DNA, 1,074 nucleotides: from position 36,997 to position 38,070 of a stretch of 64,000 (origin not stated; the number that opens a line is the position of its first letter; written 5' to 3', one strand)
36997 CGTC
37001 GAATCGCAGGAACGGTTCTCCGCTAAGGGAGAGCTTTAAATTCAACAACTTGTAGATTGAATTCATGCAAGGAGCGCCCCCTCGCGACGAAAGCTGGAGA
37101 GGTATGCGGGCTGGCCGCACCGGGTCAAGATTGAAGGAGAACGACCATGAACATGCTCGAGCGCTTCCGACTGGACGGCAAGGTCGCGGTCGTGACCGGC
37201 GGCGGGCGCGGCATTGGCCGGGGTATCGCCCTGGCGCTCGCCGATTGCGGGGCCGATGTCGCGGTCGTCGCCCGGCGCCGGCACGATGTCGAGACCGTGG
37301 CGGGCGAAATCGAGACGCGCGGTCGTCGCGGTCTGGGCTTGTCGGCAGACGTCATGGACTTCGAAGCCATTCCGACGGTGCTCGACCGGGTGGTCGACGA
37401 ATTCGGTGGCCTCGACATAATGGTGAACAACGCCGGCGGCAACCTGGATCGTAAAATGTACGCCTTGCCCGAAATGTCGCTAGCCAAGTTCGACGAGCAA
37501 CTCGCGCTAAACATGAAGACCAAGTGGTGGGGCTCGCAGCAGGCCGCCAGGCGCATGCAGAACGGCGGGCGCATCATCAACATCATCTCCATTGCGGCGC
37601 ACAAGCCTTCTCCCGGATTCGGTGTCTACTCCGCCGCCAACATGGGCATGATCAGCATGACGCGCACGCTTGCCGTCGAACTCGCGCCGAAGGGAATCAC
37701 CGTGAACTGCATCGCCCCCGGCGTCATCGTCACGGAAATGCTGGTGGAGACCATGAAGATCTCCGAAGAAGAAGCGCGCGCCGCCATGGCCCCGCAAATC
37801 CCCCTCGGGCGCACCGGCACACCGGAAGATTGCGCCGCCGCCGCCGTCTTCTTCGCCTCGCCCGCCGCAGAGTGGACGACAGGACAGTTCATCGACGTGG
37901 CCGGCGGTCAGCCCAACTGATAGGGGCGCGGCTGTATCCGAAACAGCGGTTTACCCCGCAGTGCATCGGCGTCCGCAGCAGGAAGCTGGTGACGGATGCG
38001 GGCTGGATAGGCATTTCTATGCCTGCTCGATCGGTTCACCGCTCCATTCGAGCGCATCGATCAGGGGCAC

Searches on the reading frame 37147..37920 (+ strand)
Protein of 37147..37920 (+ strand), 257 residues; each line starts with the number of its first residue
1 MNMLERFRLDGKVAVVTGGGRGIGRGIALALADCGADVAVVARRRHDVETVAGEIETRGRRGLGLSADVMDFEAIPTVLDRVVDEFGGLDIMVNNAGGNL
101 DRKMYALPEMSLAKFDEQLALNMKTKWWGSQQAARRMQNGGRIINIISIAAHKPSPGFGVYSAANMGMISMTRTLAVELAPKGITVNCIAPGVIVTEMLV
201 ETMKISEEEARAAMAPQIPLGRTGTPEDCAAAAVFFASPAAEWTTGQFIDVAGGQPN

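Call 77: search_protein_families(library=pfam, max_evalue=0.001, proteins=[window:37147-37920:+])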
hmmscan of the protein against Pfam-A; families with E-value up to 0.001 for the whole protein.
window:37147-37920:+ (257 aa): 4 families
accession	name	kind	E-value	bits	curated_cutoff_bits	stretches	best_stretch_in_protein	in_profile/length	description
PF13561.12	adh_short_C2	-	1.7e-56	191.9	27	1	21-254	6-234/236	Enoyl-(Acyl carrier protein) reductase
PF00106.31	adh_short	-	4.9e-51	173.4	26.6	1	12-201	1-189/195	short chain dehydrogenase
PF08659.16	KR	-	3.8e-08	33.9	22.6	1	15-171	4-159/180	KR domain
PF23441.1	SDR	-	1.5e-07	31.5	27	1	14-214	10-213/258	SDR-like rossmann domain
